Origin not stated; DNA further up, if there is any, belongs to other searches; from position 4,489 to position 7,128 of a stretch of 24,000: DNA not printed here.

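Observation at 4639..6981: UbiB/ABC1 atypical kinase covalently fused to a diiron ferritin-like (R2/AurF/Coq7-type chemistry) domain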

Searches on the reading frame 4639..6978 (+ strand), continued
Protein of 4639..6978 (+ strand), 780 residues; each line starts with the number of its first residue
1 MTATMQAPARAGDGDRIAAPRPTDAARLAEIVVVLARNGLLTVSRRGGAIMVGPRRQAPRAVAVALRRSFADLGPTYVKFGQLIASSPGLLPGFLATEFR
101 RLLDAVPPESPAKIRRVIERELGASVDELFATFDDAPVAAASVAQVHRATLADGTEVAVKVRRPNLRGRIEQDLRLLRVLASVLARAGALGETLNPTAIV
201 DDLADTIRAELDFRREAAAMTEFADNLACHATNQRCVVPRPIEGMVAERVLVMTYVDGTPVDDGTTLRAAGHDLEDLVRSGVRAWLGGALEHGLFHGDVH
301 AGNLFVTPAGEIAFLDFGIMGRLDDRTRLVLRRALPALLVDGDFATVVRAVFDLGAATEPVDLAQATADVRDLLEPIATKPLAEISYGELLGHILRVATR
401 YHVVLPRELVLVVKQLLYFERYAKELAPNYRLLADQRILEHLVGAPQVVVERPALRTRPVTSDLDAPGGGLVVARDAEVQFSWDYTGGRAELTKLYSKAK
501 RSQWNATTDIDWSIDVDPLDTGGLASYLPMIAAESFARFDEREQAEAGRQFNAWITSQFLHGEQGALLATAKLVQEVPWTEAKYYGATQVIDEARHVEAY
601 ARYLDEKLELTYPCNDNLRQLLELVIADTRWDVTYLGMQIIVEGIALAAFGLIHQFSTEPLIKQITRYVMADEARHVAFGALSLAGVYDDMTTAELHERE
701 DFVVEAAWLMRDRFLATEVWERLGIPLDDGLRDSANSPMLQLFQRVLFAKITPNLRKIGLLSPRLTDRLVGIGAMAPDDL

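Call 73: find_homologous_proteins(query=P0244, max_evalue=1e-20)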
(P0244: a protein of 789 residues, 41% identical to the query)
Query P0244 (789 aa): 5509 proteins with E <= 1e-20 among 8000 candidates; the best 120 are listed.
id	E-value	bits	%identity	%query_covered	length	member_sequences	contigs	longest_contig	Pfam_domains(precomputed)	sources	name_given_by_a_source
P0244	0.0e+0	1794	100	100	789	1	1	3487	PF03109.23,PF11583.15,PF01636.30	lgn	-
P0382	0.0e+0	1718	95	100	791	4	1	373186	PF03109.23,PF11583.15,PF01636.30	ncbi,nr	ncbi:MAG: hypothetical protein IPK07_12745 [Deltaproteobacteria bacterium]|nr:hypothetical protein [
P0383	0.0e+0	1544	85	100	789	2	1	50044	PF03109.23,PF11583.15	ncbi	-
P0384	0.0e+0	1156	65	100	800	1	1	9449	PF27536.1,PF03109.23,PF01636.30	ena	-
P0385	7.0e-122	427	52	48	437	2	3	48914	PF27536.1,PF03109.23,PF01636.30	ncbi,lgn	-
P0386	1.6e-121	425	51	50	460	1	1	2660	PF27536.1,PF03109.23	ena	-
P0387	1.6e-121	425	48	52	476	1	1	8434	PF27536.1,PF03109.23,PF01636.30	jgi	jgi:predicted unusual protein kinase regulating ubiquinone biosynthesis (AarF/ABC1/UbiB family)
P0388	3.7e-121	424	47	53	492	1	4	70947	PF27536.1,PF03109.23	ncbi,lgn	-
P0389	4.4e-121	424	48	52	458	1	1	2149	PF27536.1,PF03109.23,PF01636.30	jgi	jgi:aarF domain-containing kinase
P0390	2.6e-120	421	46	56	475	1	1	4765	PF27536.1,PF03109.23,PF01636.30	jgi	jgi:predicted unusual protein kinase regulating ubiquinone biosynthesis (AarF/ABC1/UbiB family)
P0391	3.5e-120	421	48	53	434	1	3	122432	PF27536.1,PF03109.23,PF01636.30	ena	-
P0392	1.1e-119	419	48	49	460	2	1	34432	PF27536.1,PF03109.23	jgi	jgi:aarF domain-containing kinase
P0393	1.9e-119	419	45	54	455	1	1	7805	PF27536.1,PF03109.23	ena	-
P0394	9.7e-119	416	48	48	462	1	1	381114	PF27536.1,PF03109.23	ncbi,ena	-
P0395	1.6e-118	416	47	49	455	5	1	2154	PF27536.1,PF03109.23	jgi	jgi:predicted unusual protein kinase regulating ubiquinone biosynthesis (AarF/ABC1/UbiB family)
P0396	2.9e-118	415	49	54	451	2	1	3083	PF27536.1,PF03109.23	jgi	-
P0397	7.9e-118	413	48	53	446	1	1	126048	PF27536.1,PF03109.23,PF01636.30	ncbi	-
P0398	8.1e-118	413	49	49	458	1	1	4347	PF27536.1,PF03109.23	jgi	jgi:predicted unusual protein kinase regulating ubiquinone biosynthesis (AarF/ABC1/UbiB family)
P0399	9.2e-118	413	50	50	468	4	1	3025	PF27536.1,PF03109.23,PF01636.30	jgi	jgi:aarF domain-containing kinase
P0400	1.0e-117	413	49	48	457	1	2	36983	PF27536.1,PF03109.23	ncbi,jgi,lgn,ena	-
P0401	1.1e-117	413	48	53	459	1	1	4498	PF27536.1,PF03109.23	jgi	jgi:predicted unusual protein kinase regulating ubiquinone biosynthesis (AarF/ABC1/UbiB family)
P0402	1.7e-117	412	48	52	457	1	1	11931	PF27536.1,PF03109.23,PF01636.30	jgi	jgi:predicted unusual protein kinase regulating ubiquinone biosynthesis (AarF/ABC1/UbiB family)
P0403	1.9e-117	412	49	49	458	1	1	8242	PF27536.1,PF03109.23,PF01636.30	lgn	-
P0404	3.2e-117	411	48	52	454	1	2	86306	PF27536.1,PF03109.23,PF01636.30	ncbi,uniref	ncbi:ABC1 kinase family protein [Haliangium sp.]|uniref:ABC1 kinase family protein n=1 Tax=Haliangiu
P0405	3.4e-117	411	49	51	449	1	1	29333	PF27536.1,PF03109.23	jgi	jgi:predicted unusual protein kinase regulating ubiquinone biosynthesis (AarF/ABC1/UbiB family)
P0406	4.7e-117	411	45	54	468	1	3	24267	PF27536.1,PF03109.23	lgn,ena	-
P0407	4.8e-117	411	46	55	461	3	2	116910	PF27536.1,PF03109.23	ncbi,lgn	-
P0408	7.3e-117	410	45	53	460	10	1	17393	PF27536.1,PF03109.23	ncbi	-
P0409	8.6e-117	410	49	49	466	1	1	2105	PF27536.1,PF03109.23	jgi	jgi:aarF domain-containing kinase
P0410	1.0e-116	410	49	49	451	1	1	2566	PF27536.1,PF03109.23,PF01163.29,PF01636.30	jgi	jgi:predicted unusual protein kinase regulating ubiquinone biosynthesis (AarF/ABC1/UbiB family)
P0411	1.6e-116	409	48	50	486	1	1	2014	PF27536.1,PF03109.23,PF01636.30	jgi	jgi:aarF domain-containing kinase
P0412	1.8e-116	409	48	53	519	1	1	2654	PF27536.1,PF03109.23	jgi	jgi:aarF domain-containing kinase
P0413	2.8e-116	408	48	49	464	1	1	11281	PF27536.1,PF03109.23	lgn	-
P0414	2.9e-116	408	41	59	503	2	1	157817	PF27536.1,PF03109.23,PF01636.30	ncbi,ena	-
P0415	2.9e-116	408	47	50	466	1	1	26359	PF27536.1,PF03109.23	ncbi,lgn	-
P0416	4.1e-116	408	47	53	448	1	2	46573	PF27536.1,PF03109.23,PF01636.30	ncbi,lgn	-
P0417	4.6e-116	407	48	53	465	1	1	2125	PF27536.1,PF03109.23,PF01636.30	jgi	jgi:predicted unusual protein kinase regulating ubiquinone biosynthesis (AarF/ABC1/UbiB family)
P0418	5.2e-116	407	49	48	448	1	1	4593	PF27536.1,PF03109.23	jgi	jgi:predicted unusual protein kinase regulating ubiquinone biosynthesis (AarF/ABC1/UbiB family)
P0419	5.8e-116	407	45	54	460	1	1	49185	PF27536.1,PF03109.23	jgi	jgi:predicted unusual protein kinase regulating ubiquinone biosynthesis (AarF/ABC1/UbiB family)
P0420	9.6e-116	406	48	49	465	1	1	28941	PF27536.1,PF03109.23,PF01636.30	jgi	jgi:predicted unusual protein kinase regulating ubiquinone biosynthesis (AarF/ABC1/UbiB family)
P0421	1.2e-115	406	52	48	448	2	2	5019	PF27536.1,PF03109.23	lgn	-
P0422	1.2e-115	406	47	53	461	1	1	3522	PF27536.1,PF03109.23,PF01636.30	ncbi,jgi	-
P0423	1.3e-115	406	47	49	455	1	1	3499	PF27536.1,PF03109.23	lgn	-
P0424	1.4e-115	406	50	48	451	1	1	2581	PF27536.1,PF03109.23,PF01636.30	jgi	jgi:predicted unusual protein kinase regulating ubiquinone biosynthesis (AarF/ABC1/UbiB family)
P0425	1.4e-115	406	45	54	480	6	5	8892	PF27536.1,PF03109.23,PF01636.30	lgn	-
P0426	1.6e-115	406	48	53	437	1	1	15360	PF27536.1,PF03109.23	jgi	jgi:aarF domain-containing kinase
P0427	2.0e-115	405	51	48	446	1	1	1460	PF27536.1,PF03109.23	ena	-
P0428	2.2e-115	405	45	53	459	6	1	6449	PF27536.1,PF03109.23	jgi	jgi:predicted unusual protein kinase regulating ubiquinone biosynthesis (AarF/ABC1/UbiB family)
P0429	2.4e-115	405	47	49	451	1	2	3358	PF27536.1,PF03109.23,PF01636.30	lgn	-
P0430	2.6e-115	405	48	53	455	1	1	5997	PF27536.1,PF03109.23,PF01636.30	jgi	jgi:predicted unusual protein kinase regulating ubiquinone biosynthesis (AarF/ABC1/UbiB family)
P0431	2.6e-115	405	46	54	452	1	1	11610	PF27536.1,PF03109.23,PF01636.30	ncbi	ncbi:MAG: AarF/UbiB family protein [Bdellovibrionota bacterium]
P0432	2.7e-115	405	49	53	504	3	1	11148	PF27536.1,PF03109.23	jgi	jgi:aarF domain-containing kinase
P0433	2.8e-115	405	47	51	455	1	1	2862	PF27536.1,PF03109.23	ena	-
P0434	2.9e-115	405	48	50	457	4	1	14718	PF27536.1,PF03109.23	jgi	jgi:predicted unusual protein kinase regulating ubiquinone biosynthesis (AarF/ABC1/UbiB family)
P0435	1.4e-114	402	43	56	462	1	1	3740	PF27536.1,PF03109.23,PF01636.30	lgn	-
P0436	1.6e-114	402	48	48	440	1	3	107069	PF27536.1,PF03109.23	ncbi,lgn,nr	ncbi:MAG: AarF/ABC1/UbiB kinase family protein [Deltaproteobacteria bacterium]|nr:AarF/ABC1/UbiB kin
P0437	1.6e-114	402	48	49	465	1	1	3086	PF27536.1,PF03109.23,PF01636.30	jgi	jgi:predicted unusual protein kinase regulating ubiquinone biosynthesis (AarF/ABC1/UbiB family)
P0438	2.2e-114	402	48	53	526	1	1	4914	PF27536.1,PF03109.23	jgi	jgi:predicted unusual protein kinase regulating ubiquinone biosynthesis (AarF/ABC1/UbiB family)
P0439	2.3e-114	402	51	49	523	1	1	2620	PF27536.1,PF03109.23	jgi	jgi:predicted unusual protein kinase regulating ubiquinone biosynthesis (AarF/ABC1/UbiB family)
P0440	2.4e-114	402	48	53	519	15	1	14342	PF27536.1,PF03109.23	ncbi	-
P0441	2.5e-114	402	49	49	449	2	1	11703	PF27536.1,PF03109.23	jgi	jgi:predicted unusual protein kinase regulating ubiquinone biosynthesis (AarF/ABC1/UbiB family)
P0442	2.5e-114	402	47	53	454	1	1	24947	PF27536.1,PF03109.23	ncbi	-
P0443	2.6e-114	402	47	50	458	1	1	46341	PF27536.1,PF03109.23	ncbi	-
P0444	2.7e-114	402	48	53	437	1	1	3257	PF27536.1,PF03109.23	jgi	-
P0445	2.8e-114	401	48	49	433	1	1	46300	PF27536.1,PF03109.23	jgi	jgi:predicted unusual protein kinase regulating ubiquinone biosynthesis (AarF/ABC1/UbiB family)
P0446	3.4e-114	401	47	51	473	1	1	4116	PF27536.1,PF03109.23,PF01636.30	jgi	-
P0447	3.5e-114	401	51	48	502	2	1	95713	PF27536.1,PF03109.23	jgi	-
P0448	3.6e-114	401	46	53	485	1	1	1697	PF27536.1,PF03109.23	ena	-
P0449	3.7e-114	401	47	49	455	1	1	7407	PF27536.1,PF03109.23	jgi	jgi:aarF domain-containing kinase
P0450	3.7e-114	401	48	53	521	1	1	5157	PF27536.1,PF03109.23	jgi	jgi:aarF domain-containing kinase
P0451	4.2e-114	401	47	53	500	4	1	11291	PF27536.1,PF03109.23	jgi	jgi:predicted unusual protein kinase regulating ubiquinone biosynthesis (AarF/ABC1/UbiB family)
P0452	4.3e-114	401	47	54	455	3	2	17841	PF27536.1,PF03109.23,PF01636.30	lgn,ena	-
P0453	5.8e-114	400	46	52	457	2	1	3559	PF27536.1,PF03109.23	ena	-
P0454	7.6e-114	400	46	56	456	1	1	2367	PF27536.1,PF03109.23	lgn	-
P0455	8.0e-114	400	45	53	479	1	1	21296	PF27536.1,PF03109.23,PF01636.30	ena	-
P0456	8.5e-114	400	48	48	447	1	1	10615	PF27536.1,PF03109.23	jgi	jgi:predicted unusual protein kinase regulating ubiquinone biosynthesis (AarF/ABC1/UbiB family)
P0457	8.6e-114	400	50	48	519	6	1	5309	PF27536.1,PF03109.23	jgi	jgi:aarF domain-containing kinase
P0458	8.9e-114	400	48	53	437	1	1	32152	PF27536.1,PF03109.23,PF01636.30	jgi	jgi:predicted unusual protein kinase regulating ubiquinone biosynthesis (AarF/ABC1/UbiB family)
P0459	9.4e-114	400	47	53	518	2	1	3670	PF27536.1,PF03109.23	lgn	-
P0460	9.8e-114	400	45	53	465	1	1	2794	PF27536.1,PF03109.23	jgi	jgi:aarF domain-containing kinase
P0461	1.0e-113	400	45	53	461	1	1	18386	PF27536.1,PF03109.23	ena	-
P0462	1.1e-113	400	50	48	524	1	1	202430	PF27536.1,PF03109.23,PF01636.30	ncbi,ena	-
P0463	1.2e-113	399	48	51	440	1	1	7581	PF27536.1,PF03109.23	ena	-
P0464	1.3e-113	399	45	53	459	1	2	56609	PF27536.1,PF03109.23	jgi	jgi:aarF domain-containing kinase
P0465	1.3e-113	399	47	53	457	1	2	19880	PF27536.1,PF03109.23,PF01636.30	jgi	jgi:predicted unusual protein kinase regulating ubiquinone biosynthesis (AarF/ABC1/UbiB family)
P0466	1.3e-113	399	50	48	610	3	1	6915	PF27536.1,PF03109.23,PF01636.30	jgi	jgi:predicted unusual protein kinase regulating ubiquinone biosynthesis (AarF/ABC1/UbiB family)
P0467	1.4e-113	399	45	55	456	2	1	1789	PF27536.1,PF03109.23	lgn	-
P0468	1.4e-113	399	47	53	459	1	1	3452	PF27536.1,PF03109.23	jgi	jgi:predicted unusual protein kinase regulating ubiquinone biosynthesis (AarF/ABC1/UbiB family)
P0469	1.5e-113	399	50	49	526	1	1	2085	PF27536.1,PF03109.23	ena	-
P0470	1.7e-113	399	47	53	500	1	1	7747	PF27536.1,PF03109.23,PF01636.30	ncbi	ncbi:MAG: AarF/UbiB family protein [Polyangiaceae bacterium]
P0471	1.8e-113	399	47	53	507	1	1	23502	PF27536.1,PF03109.23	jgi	jgi:predicted unusual protein kinase regulating ubiquinone biosynthesis (AarF/ABC1/UbiB family)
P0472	2.1e-113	399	48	49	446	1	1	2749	PF27536.1,PF03109.23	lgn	-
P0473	2.3e-113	398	46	52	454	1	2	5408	PF27536.1,PF03109.23,PF01636.30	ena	-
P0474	2.5e-113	398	47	53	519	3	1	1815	PF27536.1,PF03109.23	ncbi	ncbi:MAG TPA: AarF/UbiB family protein [Polyangiaceae bacterium]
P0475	2.7e-113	398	47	53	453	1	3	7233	PF27536.1,PF03109.23,PF01636.30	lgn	-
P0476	2.9e-113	398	46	53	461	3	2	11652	PF27536.1,PF03109.23,PF01636.30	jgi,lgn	jgi:aarF domain-containing kinase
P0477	3.0e-113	398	47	53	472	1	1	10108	PF27536.1,PF03109.23,PF01636.30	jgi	jgi:predicted unusual protein kinase regulating ubiquinone biosynthesis (AarF/ABC1/UbiB family)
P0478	3.1e-113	398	46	53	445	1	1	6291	PF27536.1,PF03109.23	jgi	jgi:predicted unusual protein kinase regulating ubiquinone biosynthesis (AarF/ABC1/UbiB family)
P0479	3.1e-113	398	47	53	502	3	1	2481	PF27536.1,PF03109.23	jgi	jgi:predicted unusual protein kinase regulating ubiquinone biosynthesis (AarF/ABC1/UbiB family)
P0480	3.1e-113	398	46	53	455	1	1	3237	PF27536.1,PF03109.23,PF01636.30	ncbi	-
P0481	3.2e-113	398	47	53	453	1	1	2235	PF27536.1,PF03109.23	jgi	jgi:aarF domain-containing kinase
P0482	3.4e-113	398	45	54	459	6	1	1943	PF27536.1,PF03109.23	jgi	-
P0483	3.4e-113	398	50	50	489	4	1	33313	PF27536.1,PF03109.23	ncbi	ncbi:MAG: ABC1 kinase family protein [Polyangiales bacterium]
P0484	3.7e-113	398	44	54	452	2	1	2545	PF27536.1,PF03109.23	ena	-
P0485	3.9e-113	398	46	53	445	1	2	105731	PF27536.1,PF03109.23,PF01636.30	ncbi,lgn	-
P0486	4.0e-113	398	44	56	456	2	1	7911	PF27536.1,PF03109.23,PF01636.30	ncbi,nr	ncbi:MAG: AarF/ABC1/UbiB kinase family protein [Chrysiogenetes bacterium]|nr:AarF/ABC1/UbiB kinase f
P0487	4.6e-113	397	47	53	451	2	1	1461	PF27536.1,PF03109.23,PF01636.30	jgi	jgi:predicted unusual protein kinase regulating ubiquinone biosynthesis (AarF/ABC1/UbiB family)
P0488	4.7e-113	397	47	54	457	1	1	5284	PF27536.1,PF03109.23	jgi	jgi:predicted unusual protein kinase regulating ubiquinone biosynthesis (AarF/ABC1/UbiB family)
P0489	5.2e-113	397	47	49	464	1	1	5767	PF27536.1,PF03109.23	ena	-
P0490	5.5e-113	397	48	53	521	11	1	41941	PF27536.1,PF03109.23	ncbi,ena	-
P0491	6.1e-113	397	47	50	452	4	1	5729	PF27536.1,PF03109.23,PF01636.30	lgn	-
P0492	6.4e-113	397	47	53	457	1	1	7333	PF27536.1,PF03109.23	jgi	jgi:predicted unusual protein kinase regulating ubiquinone biosynthesis (AarF/ABC1/UbiB family)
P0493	6.5e-113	397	45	58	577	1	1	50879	PF27536.1,PF03109.23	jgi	-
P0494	6.7e-113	397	48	53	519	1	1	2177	PF27536.1,PF03109.23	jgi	jgi:aarF domain-containing kinase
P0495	7.1e-113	397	49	48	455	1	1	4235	PF27536.1,PF03109.23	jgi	jgi:predicted unusual protein kinase regulating ubiquinone biosynthesis (AarF/ABC1/UbiB family)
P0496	7.6e-113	397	49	48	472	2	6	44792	PF27536.1,PF03109.23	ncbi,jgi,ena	jgi:predicted unusual protein kinase regulating ubiquinone biosynthesis (AarF/ABC1/UbiB family)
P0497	8.4e-113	397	47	53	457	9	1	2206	PF27536.1,PF03109.23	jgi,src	jgi:aarF domain-containing kinase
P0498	8.5e-113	397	46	49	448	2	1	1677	PF27536.1,PF03109.23,PF01636.30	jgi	-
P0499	8.5e-113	397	48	51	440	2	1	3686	PF27536.1,PF03109.23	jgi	jgi:aarF domain-containing kinase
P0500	1.0e-112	396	47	54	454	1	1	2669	PF27536.1,PF03109.23,PF01636.30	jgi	-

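Call 74: find_encoding_contigs(protein=P0382, flank=9000, max_places=1)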
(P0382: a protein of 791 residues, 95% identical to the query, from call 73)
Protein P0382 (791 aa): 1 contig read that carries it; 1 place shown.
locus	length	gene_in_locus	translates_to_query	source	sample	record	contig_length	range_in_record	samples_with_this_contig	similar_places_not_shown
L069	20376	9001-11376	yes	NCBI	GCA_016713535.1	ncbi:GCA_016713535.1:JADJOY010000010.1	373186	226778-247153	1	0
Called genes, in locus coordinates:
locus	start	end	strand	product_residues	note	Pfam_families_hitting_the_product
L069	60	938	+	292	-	-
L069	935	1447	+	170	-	-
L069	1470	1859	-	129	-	PF01850:PIN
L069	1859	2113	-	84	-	PF07704:PSK_trans_fac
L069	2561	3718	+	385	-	PF08811:DUF1800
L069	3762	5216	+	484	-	PF07394:DUF1501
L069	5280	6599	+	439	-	PF08811:DUF1800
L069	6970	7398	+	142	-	PF00472:RF-1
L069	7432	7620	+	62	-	-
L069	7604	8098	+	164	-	-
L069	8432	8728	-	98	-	-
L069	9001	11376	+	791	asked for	PF03109:ABC1, PF01636:APH (faint), PF11583:AurF (faint)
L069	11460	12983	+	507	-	-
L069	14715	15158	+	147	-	PF10127:RlaP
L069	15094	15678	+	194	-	PF10127:RlaP (weak)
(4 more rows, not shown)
